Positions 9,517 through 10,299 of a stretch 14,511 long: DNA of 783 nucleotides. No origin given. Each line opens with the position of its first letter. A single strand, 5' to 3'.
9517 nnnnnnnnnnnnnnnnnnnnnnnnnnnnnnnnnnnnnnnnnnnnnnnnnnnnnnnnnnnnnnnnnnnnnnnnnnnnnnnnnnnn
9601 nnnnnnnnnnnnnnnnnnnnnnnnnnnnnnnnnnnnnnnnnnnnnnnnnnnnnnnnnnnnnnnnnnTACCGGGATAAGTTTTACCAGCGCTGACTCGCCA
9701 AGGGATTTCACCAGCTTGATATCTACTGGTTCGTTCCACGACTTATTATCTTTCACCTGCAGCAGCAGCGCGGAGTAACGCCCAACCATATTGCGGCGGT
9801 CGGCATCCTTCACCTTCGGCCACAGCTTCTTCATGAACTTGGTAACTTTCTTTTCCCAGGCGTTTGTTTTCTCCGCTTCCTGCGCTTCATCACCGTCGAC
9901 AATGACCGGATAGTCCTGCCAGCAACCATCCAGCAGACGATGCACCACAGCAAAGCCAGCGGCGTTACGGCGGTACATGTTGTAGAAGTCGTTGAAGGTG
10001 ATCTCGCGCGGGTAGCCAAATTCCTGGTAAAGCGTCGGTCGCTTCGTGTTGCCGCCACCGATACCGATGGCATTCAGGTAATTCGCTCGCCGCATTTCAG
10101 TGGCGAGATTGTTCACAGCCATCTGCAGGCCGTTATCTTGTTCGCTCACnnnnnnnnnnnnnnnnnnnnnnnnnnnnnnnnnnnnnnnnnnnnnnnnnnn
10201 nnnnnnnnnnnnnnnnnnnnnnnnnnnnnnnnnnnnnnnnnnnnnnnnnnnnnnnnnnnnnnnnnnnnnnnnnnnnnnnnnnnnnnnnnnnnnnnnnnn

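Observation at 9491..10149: Candidate deletion junction: protein-like sequence switches reading frame at about 9700..9745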

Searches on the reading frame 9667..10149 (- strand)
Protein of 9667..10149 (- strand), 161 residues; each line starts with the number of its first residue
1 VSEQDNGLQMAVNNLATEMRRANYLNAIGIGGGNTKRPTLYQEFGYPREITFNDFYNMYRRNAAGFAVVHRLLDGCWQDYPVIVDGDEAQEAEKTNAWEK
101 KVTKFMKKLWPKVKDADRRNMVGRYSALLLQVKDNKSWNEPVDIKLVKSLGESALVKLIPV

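Call 42: search_protein_representatives(protein=window:9667-10149:-)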
Query: 161 residues. Proteins with E-value up to 0.001 (for the whole library): 809; up to 1e-10: 170; up to 1e-30: 10. The best 150 are listed.
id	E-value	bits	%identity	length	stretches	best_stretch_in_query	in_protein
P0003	7.0e-96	334.6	92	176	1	1-161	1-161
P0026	1.7e-68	245.6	96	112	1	1-112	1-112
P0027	1.5e-41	158.0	48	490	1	17-161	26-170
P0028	4.1e-40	153.4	49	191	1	19-159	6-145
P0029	3.5e-36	140.6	49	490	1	7-160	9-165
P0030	9.2e-36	139.2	50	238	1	31-161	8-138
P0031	6.7e-35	136.4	46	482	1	9-160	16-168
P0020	2.1e-32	128.3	92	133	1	1-65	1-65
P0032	9.4e-32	126.2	44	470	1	8-161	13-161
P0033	3.3e-31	124.4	82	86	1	89-161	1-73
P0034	6.4e-28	113.7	40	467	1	8-142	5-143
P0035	5.7e-27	110.6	41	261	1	8-142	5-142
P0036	6.8e-27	110.4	51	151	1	63-161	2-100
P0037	1.5e-26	109.2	43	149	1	6-126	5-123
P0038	1.7e-26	109.1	91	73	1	1-57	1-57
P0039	4.6e-26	107.7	59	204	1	79-161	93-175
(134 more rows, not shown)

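Call 44: find_encoding_contigs(protein=P0028, flank=10000, max_places=4)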
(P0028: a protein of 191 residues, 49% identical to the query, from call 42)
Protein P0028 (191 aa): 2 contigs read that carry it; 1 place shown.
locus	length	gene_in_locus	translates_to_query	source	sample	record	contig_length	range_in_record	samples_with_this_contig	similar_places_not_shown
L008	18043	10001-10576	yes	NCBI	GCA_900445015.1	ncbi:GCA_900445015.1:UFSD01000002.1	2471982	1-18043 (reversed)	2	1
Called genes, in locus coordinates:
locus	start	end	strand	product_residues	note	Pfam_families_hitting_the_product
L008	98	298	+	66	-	PF15943:YdaS_toxin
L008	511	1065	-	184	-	PF12762:DDE_Tnp_IS1595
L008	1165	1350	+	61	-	-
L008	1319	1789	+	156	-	PF04492:Phage_rep_O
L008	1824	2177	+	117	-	-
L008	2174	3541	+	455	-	PF00772:DnaB, PF13481:AAA_25 (weak), PF03796:DnaB_C, PF06745:ATPase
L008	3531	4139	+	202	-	PF05869:Dam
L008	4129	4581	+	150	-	PF07105:DUF1367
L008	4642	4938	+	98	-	PF07102:YbcO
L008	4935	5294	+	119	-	PF05866:RusA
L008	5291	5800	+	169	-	PF06530:Phage_antitermQ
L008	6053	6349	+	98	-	-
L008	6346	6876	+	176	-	PF00959:Phage_lysozyme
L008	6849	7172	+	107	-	PF10828:DUF2570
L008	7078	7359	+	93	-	PF23793:LysC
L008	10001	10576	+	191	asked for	-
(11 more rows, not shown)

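Call 83: find_encoding_contigs(protein=P0039, flank=6000, max_places=2)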
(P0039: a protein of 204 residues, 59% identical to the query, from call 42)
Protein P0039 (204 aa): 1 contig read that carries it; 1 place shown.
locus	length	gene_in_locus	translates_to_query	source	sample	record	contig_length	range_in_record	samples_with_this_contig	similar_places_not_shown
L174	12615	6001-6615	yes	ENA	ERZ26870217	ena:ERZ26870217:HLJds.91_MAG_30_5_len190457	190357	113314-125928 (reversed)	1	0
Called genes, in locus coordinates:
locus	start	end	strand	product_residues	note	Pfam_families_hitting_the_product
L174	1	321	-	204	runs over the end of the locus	PF18757:Nmad5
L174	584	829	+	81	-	PF11391:DUF2798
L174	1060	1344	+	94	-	-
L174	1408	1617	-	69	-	-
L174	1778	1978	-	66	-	-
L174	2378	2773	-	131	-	-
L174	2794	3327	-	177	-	PF15731:MqsA_antitoxin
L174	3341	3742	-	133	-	-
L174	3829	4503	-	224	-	PF01381:HTH_3, PF12844:HTH_19 (weak), PF13443:HTH_26, PF13560:HTH_31 (weak), PF00717:Peptidase_S24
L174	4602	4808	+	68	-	PF01381:HTH_3, PF13443:HTH_26 (weak), PF13560:HTH_31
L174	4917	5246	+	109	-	PF05269:Phage_CII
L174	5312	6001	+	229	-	PF10544:T5orf172, PF13455:MUG113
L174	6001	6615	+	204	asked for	-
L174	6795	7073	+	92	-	PF19759:DUF6246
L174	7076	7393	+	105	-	-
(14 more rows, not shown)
